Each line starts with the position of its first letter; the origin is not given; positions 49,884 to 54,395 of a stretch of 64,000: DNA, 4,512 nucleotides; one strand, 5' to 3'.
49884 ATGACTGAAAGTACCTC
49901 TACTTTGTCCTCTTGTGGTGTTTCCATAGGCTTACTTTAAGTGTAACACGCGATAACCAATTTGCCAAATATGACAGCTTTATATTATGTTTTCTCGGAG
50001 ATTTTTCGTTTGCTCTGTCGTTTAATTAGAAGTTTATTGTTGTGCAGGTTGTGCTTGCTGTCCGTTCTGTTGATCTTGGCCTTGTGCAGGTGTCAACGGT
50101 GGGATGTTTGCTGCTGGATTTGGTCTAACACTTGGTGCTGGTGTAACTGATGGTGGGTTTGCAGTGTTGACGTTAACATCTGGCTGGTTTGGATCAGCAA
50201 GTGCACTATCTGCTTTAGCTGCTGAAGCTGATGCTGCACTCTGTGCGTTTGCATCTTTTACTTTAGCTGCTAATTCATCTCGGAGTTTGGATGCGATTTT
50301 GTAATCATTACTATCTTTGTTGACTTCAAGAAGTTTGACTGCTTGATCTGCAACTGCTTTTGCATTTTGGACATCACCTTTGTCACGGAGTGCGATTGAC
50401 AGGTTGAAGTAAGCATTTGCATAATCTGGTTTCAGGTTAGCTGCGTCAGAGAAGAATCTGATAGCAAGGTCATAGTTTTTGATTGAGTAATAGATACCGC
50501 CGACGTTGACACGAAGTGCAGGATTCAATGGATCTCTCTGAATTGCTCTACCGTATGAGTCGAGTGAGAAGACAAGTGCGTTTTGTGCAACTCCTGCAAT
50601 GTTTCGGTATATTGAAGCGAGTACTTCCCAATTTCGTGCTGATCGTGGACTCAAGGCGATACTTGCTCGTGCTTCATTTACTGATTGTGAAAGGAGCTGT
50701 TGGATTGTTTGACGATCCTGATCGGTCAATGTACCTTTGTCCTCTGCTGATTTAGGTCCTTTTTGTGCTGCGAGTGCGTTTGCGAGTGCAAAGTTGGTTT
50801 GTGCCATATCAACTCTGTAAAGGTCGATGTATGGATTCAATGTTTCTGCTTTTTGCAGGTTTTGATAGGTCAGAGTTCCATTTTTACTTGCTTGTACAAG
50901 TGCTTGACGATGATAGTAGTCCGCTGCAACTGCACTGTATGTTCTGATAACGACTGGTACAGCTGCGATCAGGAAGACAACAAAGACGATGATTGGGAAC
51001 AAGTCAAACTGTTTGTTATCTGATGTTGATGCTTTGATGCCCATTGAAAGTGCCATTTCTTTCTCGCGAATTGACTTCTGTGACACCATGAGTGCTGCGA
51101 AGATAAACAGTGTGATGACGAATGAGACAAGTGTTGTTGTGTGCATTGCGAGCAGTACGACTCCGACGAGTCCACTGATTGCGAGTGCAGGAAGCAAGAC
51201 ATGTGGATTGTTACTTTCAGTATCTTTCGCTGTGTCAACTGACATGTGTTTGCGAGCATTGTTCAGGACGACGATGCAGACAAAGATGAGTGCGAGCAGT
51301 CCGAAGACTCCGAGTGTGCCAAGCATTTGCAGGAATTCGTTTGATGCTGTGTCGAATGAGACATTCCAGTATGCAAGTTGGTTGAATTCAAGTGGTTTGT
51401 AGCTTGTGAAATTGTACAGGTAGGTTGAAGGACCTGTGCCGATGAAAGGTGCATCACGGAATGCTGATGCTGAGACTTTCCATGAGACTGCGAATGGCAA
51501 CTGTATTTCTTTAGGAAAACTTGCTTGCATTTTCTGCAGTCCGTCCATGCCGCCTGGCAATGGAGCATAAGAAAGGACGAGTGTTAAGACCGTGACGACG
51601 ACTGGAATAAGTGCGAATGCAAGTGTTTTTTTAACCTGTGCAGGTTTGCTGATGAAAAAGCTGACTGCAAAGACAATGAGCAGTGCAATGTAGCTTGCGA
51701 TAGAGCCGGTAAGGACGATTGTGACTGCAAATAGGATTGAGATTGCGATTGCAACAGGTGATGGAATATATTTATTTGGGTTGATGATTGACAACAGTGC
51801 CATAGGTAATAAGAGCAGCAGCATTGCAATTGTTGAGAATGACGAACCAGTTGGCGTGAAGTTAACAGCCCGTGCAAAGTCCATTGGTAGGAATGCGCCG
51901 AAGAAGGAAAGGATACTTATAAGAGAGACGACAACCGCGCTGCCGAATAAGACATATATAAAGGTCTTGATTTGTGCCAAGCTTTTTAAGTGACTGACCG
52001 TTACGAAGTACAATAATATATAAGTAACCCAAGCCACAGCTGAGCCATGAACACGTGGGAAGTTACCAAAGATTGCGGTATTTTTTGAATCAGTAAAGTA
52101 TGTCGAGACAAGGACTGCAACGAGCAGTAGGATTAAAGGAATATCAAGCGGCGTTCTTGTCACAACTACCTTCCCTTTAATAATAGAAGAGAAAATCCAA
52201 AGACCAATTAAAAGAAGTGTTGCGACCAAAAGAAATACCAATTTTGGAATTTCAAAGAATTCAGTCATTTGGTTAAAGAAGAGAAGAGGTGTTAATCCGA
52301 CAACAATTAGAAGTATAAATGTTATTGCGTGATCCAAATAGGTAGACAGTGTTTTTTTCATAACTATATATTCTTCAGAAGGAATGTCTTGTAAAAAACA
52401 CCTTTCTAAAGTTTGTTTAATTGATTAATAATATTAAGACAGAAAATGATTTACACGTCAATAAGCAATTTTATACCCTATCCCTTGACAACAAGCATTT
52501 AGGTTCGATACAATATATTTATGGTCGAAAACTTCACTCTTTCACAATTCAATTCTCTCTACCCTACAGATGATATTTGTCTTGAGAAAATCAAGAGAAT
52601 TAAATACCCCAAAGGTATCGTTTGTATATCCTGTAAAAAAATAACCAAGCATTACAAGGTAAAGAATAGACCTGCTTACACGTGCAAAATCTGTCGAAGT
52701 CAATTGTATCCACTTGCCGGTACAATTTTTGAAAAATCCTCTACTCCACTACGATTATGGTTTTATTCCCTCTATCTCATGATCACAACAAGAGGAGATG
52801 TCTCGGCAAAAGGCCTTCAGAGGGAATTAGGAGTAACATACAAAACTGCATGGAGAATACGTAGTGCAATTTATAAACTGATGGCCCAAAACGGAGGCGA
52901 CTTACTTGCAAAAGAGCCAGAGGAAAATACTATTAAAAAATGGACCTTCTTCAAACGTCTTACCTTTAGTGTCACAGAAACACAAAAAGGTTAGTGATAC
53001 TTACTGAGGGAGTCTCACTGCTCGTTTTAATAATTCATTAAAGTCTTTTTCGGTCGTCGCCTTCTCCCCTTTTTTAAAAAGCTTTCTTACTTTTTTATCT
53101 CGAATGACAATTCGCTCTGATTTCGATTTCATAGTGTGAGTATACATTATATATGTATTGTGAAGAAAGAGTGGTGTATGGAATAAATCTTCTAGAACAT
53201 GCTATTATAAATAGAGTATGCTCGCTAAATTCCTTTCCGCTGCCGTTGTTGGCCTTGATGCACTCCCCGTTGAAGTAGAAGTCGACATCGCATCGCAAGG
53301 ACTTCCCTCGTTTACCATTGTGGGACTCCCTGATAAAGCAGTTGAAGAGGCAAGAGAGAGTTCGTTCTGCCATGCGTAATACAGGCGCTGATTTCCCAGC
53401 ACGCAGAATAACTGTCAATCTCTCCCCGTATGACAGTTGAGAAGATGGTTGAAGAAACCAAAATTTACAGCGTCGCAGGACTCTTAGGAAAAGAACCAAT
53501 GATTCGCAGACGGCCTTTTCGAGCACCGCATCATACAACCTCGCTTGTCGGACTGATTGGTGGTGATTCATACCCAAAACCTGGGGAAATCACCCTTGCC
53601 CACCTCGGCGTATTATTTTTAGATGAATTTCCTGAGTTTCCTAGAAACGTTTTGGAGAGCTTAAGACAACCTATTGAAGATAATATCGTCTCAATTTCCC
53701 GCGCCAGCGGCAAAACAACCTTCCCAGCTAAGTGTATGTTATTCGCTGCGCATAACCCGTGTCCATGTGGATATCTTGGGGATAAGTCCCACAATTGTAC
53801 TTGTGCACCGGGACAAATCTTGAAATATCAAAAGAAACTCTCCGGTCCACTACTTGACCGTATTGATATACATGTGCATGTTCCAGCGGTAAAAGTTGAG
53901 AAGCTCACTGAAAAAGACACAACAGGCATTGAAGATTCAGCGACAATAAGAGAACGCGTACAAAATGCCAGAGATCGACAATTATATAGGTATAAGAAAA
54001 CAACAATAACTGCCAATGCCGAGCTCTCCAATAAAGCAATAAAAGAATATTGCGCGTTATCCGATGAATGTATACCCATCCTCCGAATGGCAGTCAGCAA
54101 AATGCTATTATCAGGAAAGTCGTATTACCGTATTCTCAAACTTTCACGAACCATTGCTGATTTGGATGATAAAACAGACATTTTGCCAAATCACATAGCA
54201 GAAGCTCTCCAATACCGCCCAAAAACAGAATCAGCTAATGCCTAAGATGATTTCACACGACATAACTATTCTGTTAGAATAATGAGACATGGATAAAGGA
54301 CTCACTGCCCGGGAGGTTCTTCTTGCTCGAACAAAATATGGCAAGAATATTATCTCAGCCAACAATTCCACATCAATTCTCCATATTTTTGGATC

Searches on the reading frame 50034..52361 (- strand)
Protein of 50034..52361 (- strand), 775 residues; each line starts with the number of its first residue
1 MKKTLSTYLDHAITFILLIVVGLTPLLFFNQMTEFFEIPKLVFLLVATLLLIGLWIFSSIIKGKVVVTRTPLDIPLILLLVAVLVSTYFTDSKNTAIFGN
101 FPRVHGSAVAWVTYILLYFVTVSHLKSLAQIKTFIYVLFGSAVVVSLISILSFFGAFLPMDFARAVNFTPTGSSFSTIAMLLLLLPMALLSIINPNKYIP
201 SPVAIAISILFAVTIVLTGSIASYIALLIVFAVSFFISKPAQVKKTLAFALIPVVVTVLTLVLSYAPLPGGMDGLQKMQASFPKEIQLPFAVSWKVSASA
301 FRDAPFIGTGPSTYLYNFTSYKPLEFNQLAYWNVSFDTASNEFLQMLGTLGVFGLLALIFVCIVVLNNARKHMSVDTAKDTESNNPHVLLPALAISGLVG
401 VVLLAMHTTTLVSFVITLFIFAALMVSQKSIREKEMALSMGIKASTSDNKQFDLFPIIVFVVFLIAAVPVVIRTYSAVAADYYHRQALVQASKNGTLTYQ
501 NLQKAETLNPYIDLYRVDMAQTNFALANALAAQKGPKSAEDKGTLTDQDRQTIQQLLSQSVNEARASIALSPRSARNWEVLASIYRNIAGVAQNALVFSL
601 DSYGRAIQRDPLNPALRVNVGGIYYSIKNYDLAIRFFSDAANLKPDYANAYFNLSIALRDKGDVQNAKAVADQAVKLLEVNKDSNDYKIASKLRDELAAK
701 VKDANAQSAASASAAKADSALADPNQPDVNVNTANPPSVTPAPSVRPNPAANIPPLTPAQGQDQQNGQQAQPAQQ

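Call 14: search_protein_families(library=pfam, proteins=[window:50034-52361:-])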
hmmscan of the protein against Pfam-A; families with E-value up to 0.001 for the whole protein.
window:50034-52361:- (775 aa): 8 families
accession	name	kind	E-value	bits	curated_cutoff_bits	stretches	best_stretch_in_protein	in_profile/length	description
PF04932.20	Wzy_C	-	4.5e-16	59.4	31.7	1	207-359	2-149/149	O-Antigen ligase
PF07719.23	TPR_2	-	4.6e-07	29.9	27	0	648-677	1-30/34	Tetratricopeptide repeat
PF13181.12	TPR_8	-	1.2e-06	28.7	25.7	0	648-677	1-30/34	Tetratricopeptide repeat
PF13414.12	TPR_11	-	7.1e-06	26.1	26.8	1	622-658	2-38/42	TPR repeat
PF13424.12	TPR_12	-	7.4e-05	23.3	30.1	1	616-679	5-76/77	Tetratricopeptide repeat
PF13431.12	TPR_17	-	0.00029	21.3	24.4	0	637-668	2-33/34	Tetratricopeptide repeat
PF14559.12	TPR_19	-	0.00032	21.4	25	0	602-648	13-59/68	Tetratricopeptide repeat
PF00515.34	TPR_1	-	0.00087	19.4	27.8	0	619-647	6-34/34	Tetratricopeptide repeat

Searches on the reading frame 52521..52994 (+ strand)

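Call 48: search_protein_families(library=pfam, proteins=[window:52521-52994:+], max_evalue=0.01)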
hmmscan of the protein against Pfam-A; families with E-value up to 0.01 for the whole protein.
window:52521-52994:+ (157 aa): 1 family
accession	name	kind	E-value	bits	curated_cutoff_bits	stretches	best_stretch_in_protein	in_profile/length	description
PF12760.12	Zn_ribbon_IS1595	-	4.7e-07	30.1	25.4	1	15-61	1-46/46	Transposase zinc-ribbon domain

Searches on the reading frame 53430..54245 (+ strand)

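Call 48: search_protein_families(library=pfam, proteins=[window:53430-54245:+], max_evalue=0.01)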
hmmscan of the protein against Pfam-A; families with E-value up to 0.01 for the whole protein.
window:53430-54245:+ (271 aa): 4 families
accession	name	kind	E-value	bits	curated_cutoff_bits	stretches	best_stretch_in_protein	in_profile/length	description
PF01078.27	Mg_chelatase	-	1.7e-65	220.8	20.3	1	2-158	50-206/207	Magnesium chelatase, subunit ChlI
PF13335.12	Mg_chelatase_C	-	9.4e-29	100.3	26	1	168-263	2-94/94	Magnesium chelatase, subunit ChlI C-terminal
PF00493.29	MCM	-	2.6e-09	37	23.3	1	48-148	111-201/224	MCM P-loop domain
PF07728.20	AAA_5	-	0.004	17.6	22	1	60-112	68-125/139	AAA domain (dynein-related subfamily)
